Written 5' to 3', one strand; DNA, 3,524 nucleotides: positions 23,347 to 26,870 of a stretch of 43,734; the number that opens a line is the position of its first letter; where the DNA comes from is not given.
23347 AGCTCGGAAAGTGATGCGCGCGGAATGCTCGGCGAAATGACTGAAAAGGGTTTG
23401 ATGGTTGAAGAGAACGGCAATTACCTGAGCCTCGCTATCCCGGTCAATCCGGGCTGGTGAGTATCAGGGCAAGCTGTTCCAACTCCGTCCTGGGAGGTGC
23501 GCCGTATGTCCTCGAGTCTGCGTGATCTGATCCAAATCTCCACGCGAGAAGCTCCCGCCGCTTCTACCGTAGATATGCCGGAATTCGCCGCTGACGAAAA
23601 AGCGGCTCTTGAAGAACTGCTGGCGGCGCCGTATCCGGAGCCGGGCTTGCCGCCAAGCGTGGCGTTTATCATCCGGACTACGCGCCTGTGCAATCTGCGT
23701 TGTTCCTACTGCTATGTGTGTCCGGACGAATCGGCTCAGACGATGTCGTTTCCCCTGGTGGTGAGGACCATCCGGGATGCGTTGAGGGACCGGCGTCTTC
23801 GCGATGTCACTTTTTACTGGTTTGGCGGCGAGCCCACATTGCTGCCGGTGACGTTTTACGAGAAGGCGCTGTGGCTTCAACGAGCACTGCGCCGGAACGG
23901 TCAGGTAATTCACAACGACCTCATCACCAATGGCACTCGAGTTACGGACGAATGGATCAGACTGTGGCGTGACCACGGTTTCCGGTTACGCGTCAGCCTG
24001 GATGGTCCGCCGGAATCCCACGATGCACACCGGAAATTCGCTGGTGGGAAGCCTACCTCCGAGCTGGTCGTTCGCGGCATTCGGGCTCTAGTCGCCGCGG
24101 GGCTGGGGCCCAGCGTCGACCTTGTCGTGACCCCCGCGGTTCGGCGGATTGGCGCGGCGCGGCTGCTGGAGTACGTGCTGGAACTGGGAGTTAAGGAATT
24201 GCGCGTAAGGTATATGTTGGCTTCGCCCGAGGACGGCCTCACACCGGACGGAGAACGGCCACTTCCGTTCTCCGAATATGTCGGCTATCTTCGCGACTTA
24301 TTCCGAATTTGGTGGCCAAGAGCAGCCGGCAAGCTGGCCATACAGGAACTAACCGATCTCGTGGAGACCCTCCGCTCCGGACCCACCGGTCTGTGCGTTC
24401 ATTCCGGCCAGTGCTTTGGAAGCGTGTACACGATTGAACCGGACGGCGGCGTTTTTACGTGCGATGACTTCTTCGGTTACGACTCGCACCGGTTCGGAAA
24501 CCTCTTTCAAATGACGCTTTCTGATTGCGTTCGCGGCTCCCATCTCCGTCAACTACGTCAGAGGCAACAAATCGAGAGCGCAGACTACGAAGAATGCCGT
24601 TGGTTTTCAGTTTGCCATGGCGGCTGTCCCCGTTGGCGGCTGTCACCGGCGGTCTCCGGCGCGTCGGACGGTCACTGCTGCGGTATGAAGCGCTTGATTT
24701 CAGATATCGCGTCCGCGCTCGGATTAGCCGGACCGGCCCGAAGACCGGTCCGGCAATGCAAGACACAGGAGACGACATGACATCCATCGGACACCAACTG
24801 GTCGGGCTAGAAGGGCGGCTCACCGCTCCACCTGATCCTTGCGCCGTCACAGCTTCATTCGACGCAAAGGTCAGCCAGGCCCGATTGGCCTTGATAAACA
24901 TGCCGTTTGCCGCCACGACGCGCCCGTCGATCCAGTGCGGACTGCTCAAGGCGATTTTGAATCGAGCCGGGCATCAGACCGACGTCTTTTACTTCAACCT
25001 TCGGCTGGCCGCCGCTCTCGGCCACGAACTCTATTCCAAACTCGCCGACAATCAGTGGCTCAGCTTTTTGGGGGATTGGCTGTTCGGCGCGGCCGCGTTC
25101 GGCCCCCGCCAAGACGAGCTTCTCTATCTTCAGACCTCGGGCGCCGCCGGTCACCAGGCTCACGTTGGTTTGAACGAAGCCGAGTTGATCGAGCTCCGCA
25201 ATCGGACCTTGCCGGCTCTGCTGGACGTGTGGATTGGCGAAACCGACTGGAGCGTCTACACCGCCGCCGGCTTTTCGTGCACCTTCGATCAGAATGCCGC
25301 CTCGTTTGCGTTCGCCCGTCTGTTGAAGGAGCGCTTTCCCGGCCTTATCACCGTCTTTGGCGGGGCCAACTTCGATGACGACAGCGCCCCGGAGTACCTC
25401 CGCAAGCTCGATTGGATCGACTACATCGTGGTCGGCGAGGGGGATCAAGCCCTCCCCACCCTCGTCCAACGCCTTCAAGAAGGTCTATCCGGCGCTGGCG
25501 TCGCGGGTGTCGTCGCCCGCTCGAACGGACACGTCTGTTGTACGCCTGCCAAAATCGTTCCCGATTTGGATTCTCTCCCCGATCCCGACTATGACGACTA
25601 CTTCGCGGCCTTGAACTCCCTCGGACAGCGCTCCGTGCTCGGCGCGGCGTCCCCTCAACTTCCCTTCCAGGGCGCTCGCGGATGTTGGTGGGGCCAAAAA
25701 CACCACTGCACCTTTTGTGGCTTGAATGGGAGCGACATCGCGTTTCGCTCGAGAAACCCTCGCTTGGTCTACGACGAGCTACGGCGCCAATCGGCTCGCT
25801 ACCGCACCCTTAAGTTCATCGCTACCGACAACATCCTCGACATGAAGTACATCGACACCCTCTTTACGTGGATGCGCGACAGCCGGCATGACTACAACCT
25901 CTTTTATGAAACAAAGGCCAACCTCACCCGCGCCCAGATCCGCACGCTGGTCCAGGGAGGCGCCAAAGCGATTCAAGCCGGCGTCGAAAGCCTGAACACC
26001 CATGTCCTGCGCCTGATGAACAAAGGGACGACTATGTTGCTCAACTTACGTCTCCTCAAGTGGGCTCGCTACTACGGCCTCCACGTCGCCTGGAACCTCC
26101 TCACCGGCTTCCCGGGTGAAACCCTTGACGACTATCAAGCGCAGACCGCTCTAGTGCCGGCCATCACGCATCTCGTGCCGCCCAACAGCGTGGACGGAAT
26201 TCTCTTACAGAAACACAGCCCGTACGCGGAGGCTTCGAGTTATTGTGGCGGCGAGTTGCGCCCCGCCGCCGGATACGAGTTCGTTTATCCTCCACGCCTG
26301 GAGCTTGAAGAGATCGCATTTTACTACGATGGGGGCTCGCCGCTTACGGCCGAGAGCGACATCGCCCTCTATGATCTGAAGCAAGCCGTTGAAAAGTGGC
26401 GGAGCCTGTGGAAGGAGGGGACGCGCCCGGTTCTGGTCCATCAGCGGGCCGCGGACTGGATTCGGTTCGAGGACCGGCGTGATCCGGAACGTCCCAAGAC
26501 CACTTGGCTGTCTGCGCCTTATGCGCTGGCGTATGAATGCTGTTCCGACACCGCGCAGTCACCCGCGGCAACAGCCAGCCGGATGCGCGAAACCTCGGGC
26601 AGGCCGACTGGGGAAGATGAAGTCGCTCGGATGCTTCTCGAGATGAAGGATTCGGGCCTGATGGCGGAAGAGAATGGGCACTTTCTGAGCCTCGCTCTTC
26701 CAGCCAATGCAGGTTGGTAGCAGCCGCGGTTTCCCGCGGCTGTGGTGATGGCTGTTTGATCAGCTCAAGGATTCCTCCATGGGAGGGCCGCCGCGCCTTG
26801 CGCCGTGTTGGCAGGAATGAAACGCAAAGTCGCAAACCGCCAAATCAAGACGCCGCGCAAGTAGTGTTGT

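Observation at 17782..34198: Sigma-54-controlled locus with four radical SAM enzymes, an ABC exporter, a small peptide ORF and TldD/PmbA: candidate novel RiPP system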

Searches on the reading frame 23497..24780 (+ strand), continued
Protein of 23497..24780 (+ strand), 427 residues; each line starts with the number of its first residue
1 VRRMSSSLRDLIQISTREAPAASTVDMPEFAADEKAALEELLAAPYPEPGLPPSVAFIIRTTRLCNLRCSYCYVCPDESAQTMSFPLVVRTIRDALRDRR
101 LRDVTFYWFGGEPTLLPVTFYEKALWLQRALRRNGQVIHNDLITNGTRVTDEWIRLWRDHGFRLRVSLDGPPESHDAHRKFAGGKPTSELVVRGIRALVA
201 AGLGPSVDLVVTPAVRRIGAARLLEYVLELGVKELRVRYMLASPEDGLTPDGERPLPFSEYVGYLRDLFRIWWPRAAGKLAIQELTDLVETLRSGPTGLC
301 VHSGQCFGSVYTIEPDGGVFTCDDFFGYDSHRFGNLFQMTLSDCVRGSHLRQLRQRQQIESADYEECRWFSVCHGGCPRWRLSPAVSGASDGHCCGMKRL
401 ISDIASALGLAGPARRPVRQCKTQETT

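Call 76: search_protein_families(library=ncbifam, proteins=[P0002, P0004, P0007, P0010, P0013, P0015, P0018, L033:10001-11062:+, L033:11142-12209:+, L023:10001-11170:+], max_evalue=1e-40)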
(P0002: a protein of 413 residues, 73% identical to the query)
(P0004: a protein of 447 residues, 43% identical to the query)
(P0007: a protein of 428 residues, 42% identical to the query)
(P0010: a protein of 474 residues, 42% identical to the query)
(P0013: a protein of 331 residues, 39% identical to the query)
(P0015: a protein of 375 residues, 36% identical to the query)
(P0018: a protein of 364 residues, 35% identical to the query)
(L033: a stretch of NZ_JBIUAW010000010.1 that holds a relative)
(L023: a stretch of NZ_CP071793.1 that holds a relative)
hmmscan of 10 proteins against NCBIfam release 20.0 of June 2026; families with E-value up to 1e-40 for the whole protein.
P0002 (413 aa): 5 families
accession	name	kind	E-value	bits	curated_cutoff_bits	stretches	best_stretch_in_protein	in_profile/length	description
NF041300.1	rSAM_mat_DarW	exception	1.6e-86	290.7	650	1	48-403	42-401/415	radical SAM/SPASM peptide maturase DarW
NF038005.1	rSAM_mat_DarE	equivalog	6.1e-71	239.4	650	1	50-398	77-430/432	darobactin maturation radical SAM/SPASM protein DarE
TIGR03942.1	sulfatase_rSAM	equivalog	1.4e-59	202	349.45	1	53-400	7-357/363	anaerobic sulfatase maturase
NF041298.1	rSAM_mat_DynA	equivalog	7e-49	166.7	450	1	50-379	4-331/356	dynobactin maturation radical SAM/SPASM protein DynA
NF010308.0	PRK13745.1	equivalog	4.8e-41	141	484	0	55-194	22-166/412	anaerobic sulfatase-maturation protein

P0004 (447 aa): 5 families
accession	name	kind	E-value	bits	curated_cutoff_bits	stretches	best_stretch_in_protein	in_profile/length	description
NF041300.1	rSAM_mat_DarW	exception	3.4e-138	461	650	1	69-433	34-400/415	radical SAM/SPASM peptide maturase DarW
NF038005.1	rSAM_mat_DarE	equivalog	5.4e-117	391.2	650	1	48-427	45-428/432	darobactin maturation radical SAM/SPASM protein DarE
TIGR03942.1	sulfatase_rSAM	equivalog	1.4e-62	211.9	349.45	1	82-424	7-350/363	anaerobic sulfatase maturase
NF041298.1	rSAM_mat_DynA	equivalog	5.7e-54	183.4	450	1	77-431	2-353/356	dynobactin maturation radical SAM/SPASM protein DynA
NF010308.0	PRK13745.1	equivalog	7.2e-47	160.2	484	1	78-428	16-382/412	anaerobic sulfatase-maturation protein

P0007 (428 aa): 5 families
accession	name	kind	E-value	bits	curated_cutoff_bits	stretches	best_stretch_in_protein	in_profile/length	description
NF041300.1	rSAM_mat_DarW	exception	5.6e-132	440.5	650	1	60-421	34-397/415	radical SAM/SPASM peptide maturase DarW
NF038005.1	rSAM_mat_DarE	equivalog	4.1e-113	378.4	650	1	66-417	73-427/432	darobactin maturation radical SAM/SPASM protein DarE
TIGR03942.1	sulfatase_rSAM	equivalog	1.6e-62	211.7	349.45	1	73-421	7-356/363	anaerobic sulfatase maturase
NF041298.1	rSAM_mat_DynA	equivalog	1.5e-51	175.5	450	1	68-423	2-354/356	dynobactin maturation radical SAM/SPASM protein DynA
NF010308.0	PRK13745.1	equivalog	4.2e-46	157.7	484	1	63-419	10-382/412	anaerobic sulfatase-maturation protein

P0010 (474 aa): 6 families
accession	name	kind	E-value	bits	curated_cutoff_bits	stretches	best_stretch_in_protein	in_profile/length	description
NF041300.1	rSAM_mat_DarW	exception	9.6e-130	433.1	650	1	48-439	6-399/415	radical SAM/SPASM peptide maturase DarW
NF038005.1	rSAM_mat_DarE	equivalog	4.2e-109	365.2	650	1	48-436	39-430/432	darobactin maturation radical SAM/SPASM protein DarE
TIGR03942.1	sulfatase_rSAM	equivalog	1.7e-64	218.2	349.45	1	90-437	8-356/363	anaerobic sulfatase maturase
NF041298.1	rSAM_mat_DynA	equivalog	2.5e-51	174.7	450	1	83-428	1-343/356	dynobactin maturation radical SAM/SPASM protein DynA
NF010308.0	PRK13745.1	equivalog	7.5e-44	150.3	484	0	80-231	11-168/412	anaerobic sulfatase-maturation protein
NF010321.0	PRK13758.1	equivalog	5.2e-41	141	441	1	86-411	8-335/370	anaerobic sulfatase-maturase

P0013 (331 aa): 4 families
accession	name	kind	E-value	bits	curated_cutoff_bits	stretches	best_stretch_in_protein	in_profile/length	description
NF041300.1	rSAM_mat_DarW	exception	2.6e-101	339.5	650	1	1-328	69-400/415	radical SAM/SPASM peptide maturase DarW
NF038005.1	rSAM_mat_DarE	equivalog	3e-88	296.5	650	1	2-324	103-430/432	darobactin maturation radical SAM/SPASM protein DarE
TIGR03942.1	sulfatase_rSAM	equivalog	7.2e-59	199.7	349.45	1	1-327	34-358/363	anaerobic sulfatase maturase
NF041298.1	rSAM_mat_DynA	equivalog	1.7e-46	158.8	450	1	5-313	36-340/356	dynobactin maturation radical SAM/SPASM protein DynA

P0015 (375 aa): 7 families
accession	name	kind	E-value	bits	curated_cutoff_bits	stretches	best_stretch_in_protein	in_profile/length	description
NF041300.1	rSAM_mat_DarW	exception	2.7e-101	339.4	650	1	5-368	41-405/415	radical SAM/SPASM peptide maturase DarW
NF038005.1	rSAM_mat_DarE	equivalog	3.4e-76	256.7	650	1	5-357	74-428/432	darobactin maturation radical SAM/SPASM protein DarE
TIGR03942.1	sulfatase_rSAM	equivalog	3.1e-66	223.9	349.45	1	12-358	8-354/363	anaerobic sulfatase maturase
NF041298.1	rSAM_mat_DynA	equivalog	9e-53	179.5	450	1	8-360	4-352/356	dynobactin maturation radical SAM/SPASM protein DynA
NF010308.0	PRK13745.1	equivalog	3.1e-44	151.5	484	1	11-341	20-364/412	anaerobic sulfatase-maturation protein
TIGR04261.1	rSAM_GlyRichRpt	subfamily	2.6e-43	148.5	310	1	9-338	1-336/363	cyclophane-forming radical SAM/SPASM peptide maturase GrrM/OscB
NF041718.1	rSAM_phane_AMC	equivalog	2.6e-42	145.1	425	1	7-247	8-237/362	cyclophane-forming radical SAM peptide maturase AmcB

P0018 (364 aa): 8 families
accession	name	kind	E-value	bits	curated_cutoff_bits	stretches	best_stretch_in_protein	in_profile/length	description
NF041300.1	rSAM_mat_DarW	exception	1.9e-98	330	650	1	3-360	40-398/415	radical SAM/SPASM peptide maturase DarW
NF038005.1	rSAM_mat_DarE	equivalog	4e-86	289.4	650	1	4-358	74-430/432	darobactin maturation radical SAM/SPASM protein DarE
TIGR03942.1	sulfatase_rSAM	equivalog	2.7e-76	257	349.45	1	9-362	5-359/363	anaerobic sulfatase maturase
NF041298.1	rSAM_mat_DynA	equivalog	1.3e-59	202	450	1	7-359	4-352/356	dynobactin maturation radical SAM/SPASM protein DynA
NF010321.0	PRK13758.1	equivalog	2.4e-53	181.6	441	1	1-346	1-347/370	anaerobic sulfatase-maturase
NF010308.0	PRK13745.1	equivalog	6.2e-48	163.7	484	1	10-360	20-385/412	anaerobic sulfatase-maturation protein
TIGR04261.1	rSAM_GlyRichRpt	subfamily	2.6e-47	161.6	310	1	8-346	1-346/363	cyclophane-forming radical SAM/SPASM peptide maturase GrrM/OscB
NF041718.1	rSAM_phane_AMC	equivalog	1.5e-42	145.9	425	1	5-335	7-334/362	cyclophane-forming radical SAM peptide maturase AmcB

L033:10001-11062:+ (354 aa): 7 families
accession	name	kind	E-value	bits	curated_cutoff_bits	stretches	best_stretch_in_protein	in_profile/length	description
NF041300.1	rSAM_mat_DarW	exception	1.6e-93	313.8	650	1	4-354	43-394/415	radical SAM/SPASM peptide maturase DarW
NF038005.1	rSAM_mat_DarE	equivalog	2.6e-84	283.5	650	1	4-354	76-428/432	darobactin maturation radical SAM/SPASM protein DarE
TIGR03942.1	sulfatase_rSAM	equivalog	1.4e-69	234.9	349.45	1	8-348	7-347/363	anaerobic sulfatase maturase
NF041298.1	rSAM_mat_DynA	equivalog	1.5e-57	195.2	450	1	5-354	4-349/356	dynobactin maturation radical SAM/SPASM protein DynA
NF010308.0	PRK13745.1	equivalog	1.8e-49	168.8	484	1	8-335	20-361/412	anaerobic sulfatase-maturation protein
NF041718.1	rSAM_phane_AMC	equivalog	9.8e-44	149.8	425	1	3-325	7-326/362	cyclophane-forming radical SAM peptide maturase AmcB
NF010321.0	PRK13758.1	equivalog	2e-42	145.7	441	1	4-333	7-337/370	anaerobic sulfatase-maturase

L033:11142-12209:+ (356 aa): 5 families
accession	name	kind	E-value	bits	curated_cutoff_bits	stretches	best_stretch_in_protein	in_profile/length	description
NF041300.1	rSAM_mat_DarW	exception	1.2e-85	287.9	650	1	4-356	43-394/415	radical SAM/SPASM peptide maturase DarW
NF038005.1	rSAM_mat_DarE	equivalog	1e-73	248.5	650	1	4-353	76-425/432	darobactin maturation radical SAM/SPASM protein DarE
TIGR03942.1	sulfatase_rSAM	equivalog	2e-61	208.1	349.45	1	8-349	7-346/363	anaerobic sulfatase maturase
NF041298.1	rSAM_mat_DynA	equivalog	5.9e-54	183.4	450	1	5-333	4-326/356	dynobactin maturation radical SAM/SPASM protein DynA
NF041718.1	rSAM_phane_AMC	equivalog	1.8e-46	158.8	425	1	4-334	8-333/362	cyclophane-forming radical SAM peptide maturase AmcB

L023:10001-11170:+ (390 aa): 7 families
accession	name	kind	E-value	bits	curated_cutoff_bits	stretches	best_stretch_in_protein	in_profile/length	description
NF041300.1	rSAM_mat_DarW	exception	2e-236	784.5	650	1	1-390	8-397/415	radical SAM/SPASM peptide maturase DarW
NF038005.1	rSAM_mat_DarE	equivalog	1e-146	489.1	650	1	2-388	42-429/432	darobactin maturation radical SAM/SPASM protein DarE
TIGR03942.1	sulfatase_rSAM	equivalog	7.8e-64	216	349.45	1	36-386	3-352/363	anaerobic sulfatase maturase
NF041298.1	rSAM_mat_DynA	equivalog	4.7e-56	190.3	450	1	34-388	1-350/356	dynobactin maturation radical SAM/SPASM protein DynA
NF010308.0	PRK13745.1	equivalog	2.5e-50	171.6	484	1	34-386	14-380/412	anaerobic sulfatase-maturation protein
NF041718.1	rSAM_phane_AMC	equivalog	5.6e-43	147.3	425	1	35-365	7-333/362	cyclophane-forming radical SAM peptide maturase AmcB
NF041707.1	rSAM_YhhB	equivalog_domain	1.5e-42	145.9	445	1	37-387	5-361/369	cyclophane-forming radical SAM/SPASM peptide maturase YhhB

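Call 97: search_protein_families(library=pfam, proteins=[L019:376-3891:-, L019:4407-6182:+, L019:10318-12162:+, L019:12140-14731:-, L019:14580-16544:-, L011:5416-6582:-, L011:6893-7753:+, L011:11627-13624:-, L011:13640-14782:-, L011:16150-17310:-], max_evalue=0.0001)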
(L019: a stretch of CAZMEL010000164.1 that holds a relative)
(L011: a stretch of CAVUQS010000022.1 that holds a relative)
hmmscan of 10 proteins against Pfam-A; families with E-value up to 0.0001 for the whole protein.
L019:376-3891:- (1171 aa): 3 families
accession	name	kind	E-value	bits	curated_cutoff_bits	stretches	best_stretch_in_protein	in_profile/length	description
PF00873.25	ACR_tran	-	3.9e-242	806.6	28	1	138-1143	2-1019/1021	AcrB/AcrD/AcrF family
PF03176.21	MMPL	-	2.2e-08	33.9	20.5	1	462-624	137-301/333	MMPL family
PF02355.23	SecD_SecF_C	-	8.1e-07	29.1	20.5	1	985-1134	30-176/189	Protein export membrane protein SecD/SecF, C-terminal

L019:4407-6182:+ (591 aa): 0 families

L019:10318-12162:+ (614 aa): 3 families
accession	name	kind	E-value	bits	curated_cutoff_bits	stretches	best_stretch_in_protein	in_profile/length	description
PF00664.28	ABC_membrane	-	7.1e-50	170.7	28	1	51-320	3-274/274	ABC transporter transmembrane region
PF00005.33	ABC_tran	-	1.1e-34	120.4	25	1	383-531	1-137/137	ABC transporter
PF02463.25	SMC_N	-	1.6e-07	31.4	40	1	395-572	26-210/220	RecF/RecN/SMC N terminal domain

L019:12140-14731:- (863 aa): 2 families
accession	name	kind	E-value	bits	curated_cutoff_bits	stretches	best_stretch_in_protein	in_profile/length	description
PF12704.14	MacB_PCD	-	4.3e-35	122.3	27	2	70-288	1-206/207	MacB-like periplasmic core domain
PF02687.27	FtsX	-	2.8e-24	85.9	25.5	2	744-856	3-120/120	FtsX-like permease C-terminal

L019:14580-16544:- (654 aa): 9 families
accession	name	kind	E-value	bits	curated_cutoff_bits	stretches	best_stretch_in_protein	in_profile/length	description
PF00069.31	Pkinase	-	6.4e-24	85.2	31.7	1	17-262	4-253/263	Protein kinase domain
PF07714.23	PK_Tyr_Ser-Thr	-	2.6e-15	56.9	23.1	1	18-260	13-248/258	Protein tyrosine and serine/threonine kinase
PF00891.24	Methyltransf_2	-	2.6e-13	50.3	22.3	1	461-622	53-208/210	O-methyltransferase domain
PF13649.12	Methyltransf_25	-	3.1e-13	50.6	27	1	475-573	1-97/97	Methyltransferase domain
PF08241.18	Methyltransf_11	-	4.2e-11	43.8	21.2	1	476-577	1-95/95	Methyltransferase domain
PF13489.12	Methyltransf_23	-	1.6e-09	38.1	27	1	458-627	8-163/164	Methyltransferase domain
PF13847.12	Methyltransf_31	-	1.7e-08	34.7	27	1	474-580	6-112/145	Methyltransferase domain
PF19974.5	TCAD9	-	2.3e-08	34.1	40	1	118-161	286-327/429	Ternary complex associated domain 9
PF08242.18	Methyltransf_12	-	1e-05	26.6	30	1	476-575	1-98/98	Methyltransferase domain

L011:5416-6582:- (388 aa): 0 families

L011:6893-7753:+ (286 aa): 2 families
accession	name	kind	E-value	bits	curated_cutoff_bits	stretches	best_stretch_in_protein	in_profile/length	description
PF00800.23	PDT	-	1.4e-57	194.9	25.2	1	10-186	1-178/181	Prephenate dehydratase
PF01842.31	ACT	-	9.4e-09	35.3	27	1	206-267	2-62/66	ACT domain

L011:11627-13624:- (665 aa): 8 families
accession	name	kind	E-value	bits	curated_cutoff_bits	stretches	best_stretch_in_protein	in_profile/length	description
PF00069.31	Pkinase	-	1.1e-29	104.1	31.7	1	11-218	1-204/263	Protein kinase domain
PF07714.23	PK_Tyr_Ser-Thr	-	7.3e-22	78.3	23.1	1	13-216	3-210/258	Protein tyrosine and serine/threonine kinase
PF00891.24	Methyltransf_2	-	1.2e-12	48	22.3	1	475-628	60-209/210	O-methyltransferase domain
PF13649.12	Methyltransf_25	-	2.2e-11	44.7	27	1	481-578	1-97/97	Methyltransferase domain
PF13847.12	Methyltransf_31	-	4.2e-09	36.7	27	1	478-584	4-111/145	Methyltransferase domain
PF08241.18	Methyltransf_11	-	7.8e-09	36.5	21.2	1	482-582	1-95/95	Methyltransferase domain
PF13489.12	Methyltransf_23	-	6e-08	33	27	1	459-631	3-162/164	Methyltransferase domain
PF08242.18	Methyltransf_12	-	7.9e-07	30.2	30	1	482-580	1-98/98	Methyltransferase domain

L011:13640-14782:- (380 aa): 0 families

L011:16150-17310:- (386 aa): 5 families
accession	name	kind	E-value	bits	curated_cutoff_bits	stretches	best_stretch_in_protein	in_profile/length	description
PF08442.15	ATP-grasp_2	-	3.3e-75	252.6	29.5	1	2-201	1-201/202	ATP-grasp domain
PF00549.24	Ligase_CoA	-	5.9e-29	101.2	24.5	1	261-381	1-128/128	CoA-ligase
PF13549.11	ATP-grasp_5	-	1.5e-15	57.6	27.6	1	4-216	11-220/221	ATP-grasp domain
PF24948.1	Citrate_synth_N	-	1.4e-11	44.6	83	1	39-226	51-229/232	ATP-citrate synthase ATP-grasp domain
PF02786.22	CPSase_L_D2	-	6.9e-06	26.2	19.8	1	7-81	4-76/211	Carbamoyl-phosphate synthase L chain, ATP binding domain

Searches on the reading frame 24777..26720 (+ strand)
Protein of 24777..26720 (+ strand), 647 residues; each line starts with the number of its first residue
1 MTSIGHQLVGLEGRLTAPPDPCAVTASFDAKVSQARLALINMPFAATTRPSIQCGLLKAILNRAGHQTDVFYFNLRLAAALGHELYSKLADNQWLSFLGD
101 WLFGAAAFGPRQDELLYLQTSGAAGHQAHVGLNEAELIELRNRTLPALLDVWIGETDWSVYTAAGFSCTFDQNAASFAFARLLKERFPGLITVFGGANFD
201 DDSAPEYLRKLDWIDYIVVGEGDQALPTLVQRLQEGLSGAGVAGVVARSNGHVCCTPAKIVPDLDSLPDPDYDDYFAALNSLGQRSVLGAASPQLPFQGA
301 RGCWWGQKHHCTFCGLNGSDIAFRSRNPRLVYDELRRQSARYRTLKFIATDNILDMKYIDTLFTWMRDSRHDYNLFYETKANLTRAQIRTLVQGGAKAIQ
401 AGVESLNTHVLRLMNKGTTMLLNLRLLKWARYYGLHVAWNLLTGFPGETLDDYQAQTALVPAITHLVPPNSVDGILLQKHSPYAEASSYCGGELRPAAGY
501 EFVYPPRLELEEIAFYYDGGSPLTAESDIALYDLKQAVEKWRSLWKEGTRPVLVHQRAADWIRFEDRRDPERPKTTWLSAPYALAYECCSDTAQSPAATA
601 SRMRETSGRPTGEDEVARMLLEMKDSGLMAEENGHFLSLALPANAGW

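Call 3: search_protein_families(library=pfam, proteins=[window:24777-26720:+], max_evalue=0.01)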
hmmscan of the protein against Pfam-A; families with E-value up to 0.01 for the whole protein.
window:24777-26720:+ (647 aa): 2 families
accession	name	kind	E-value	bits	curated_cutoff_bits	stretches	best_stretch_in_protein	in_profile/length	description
PF04055.27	Radical_SAM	-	8e-13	49.3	29.5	1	303-453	7-159/166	Radical SAM superfamily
PF02310.24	B12-binding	-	0.00063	20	32.1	1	165-229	56-120/121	B12 binding domain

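Call 4: search_protein_families(library=ncbifam, proteins=[window:24777-26720:+], max_evalue=0.01)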
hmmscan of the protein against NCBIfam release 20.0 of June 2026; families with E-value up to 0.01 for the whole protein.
window:24777-26720:+ (647 aa): 15 families
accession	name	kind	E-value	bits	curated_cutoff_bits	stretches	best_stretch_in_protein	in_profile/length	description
TIGR03975.1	rSAM_ocin_1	subfamily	1.3e-172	575.5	281.85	1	38-641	2-606/606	RiPP maturation radical SAM C-methyltransferase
TIGR04014.1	B12_SAM_MJ_0865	equivalog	3.9e-14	52.3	360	2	401-461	274-334/434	methyl-coenzyme M reductase glutamine C-methyltransferase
TIGR02026.1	BchE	equivalog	4.1e-13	49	481.35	1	180-449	83-351/497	magnesium-protoporphyrin IX monomethyl ester anaerobic oxidative cyclase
TIGR03471.1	HpnJ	equivalog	1.1e-12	47.7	577.6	1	175-453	83-355/472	hopanoid biosynthesis associated radical SAM protein HpnJ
TIGR04072.2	rSAM_ladder_B12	equivalog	3e-12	45.9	360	2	296-452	182-338/443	lipid biosynthesis B12-binding/radical SAM protein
NF038361.1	rSAM_Sden_1168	equivalog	4.9e-11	41.9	575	1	177-460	158-448/560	Sden_1168 family B12-binding radical SAM P-methyltransferase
NF050148.1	rSAM_ApyD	equivalog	9.2e-11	40.8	750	1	176-457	90-360/645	RiPP biosynthesis radical SAM protein ApyD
TIGR04367.1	HpnR_B12_rSAM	equivalog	1.6e-10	40.2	650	1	165-443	65-333/490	hopanoid C-3 methylase HpnR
TIGR04479.1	bcpD_PhpK_rSAM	subfamily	8.2e-09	34.3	600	1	206-455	164-401/504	PhpK family radical SAM P-methyltransferase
TIGR04013.1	B12_SAM_MJ_1487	hypoth_equivalog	4.6e-08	32.3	251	1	191-464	72-334/382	TIGR04013 family B12-binding domain/radical SAM domain-containing protein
TIGR04190.1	B12_SAM_Ta0216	equivalog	9.5e-08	31.1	500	1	177-392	97-321/554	TIGR04190 family B12-binding domain/radical SAM domain protein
TIGR04385.1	B12_rSAM_cofa1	equivalog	2e-07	30.6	450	1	181-463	91-364/438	B12 lower ligand biosynthesis radical SAM protein BzaD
NF040546.1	rSAM_CUAEP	equivalog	2.8e-07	29.6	500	1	385-459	263-337/468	CUAEP/CCAEP-tail radical SAM (seleno)protein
NF033712.0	B12_rSAM_KedN5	subfamily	2e-06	26.3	700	1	176-453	77-360/624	KedN5 family methylcobalamin-dependent radical SAM C-methyltransferase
TIGR04295.1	B12_rSAM_oligo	hypoth_equivalog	3.2e-05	22.8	400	1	207-417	118-315/422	TIGR04295 family B12-binding domain-containing radical SAM protein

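Call 56: search_solved_structures(query=window:24777-26720:+, max_evalue=0.001)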
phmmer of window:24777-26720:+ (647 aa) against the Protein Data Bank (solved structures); distinct sequences matched with E-value up to 0.001: 1.
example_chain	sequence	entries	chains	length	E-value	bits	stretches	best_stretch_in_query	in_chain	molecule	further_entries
7kdx_A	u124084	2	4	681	4.7e-05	25.1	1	174-272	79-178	Methyltransferase TokK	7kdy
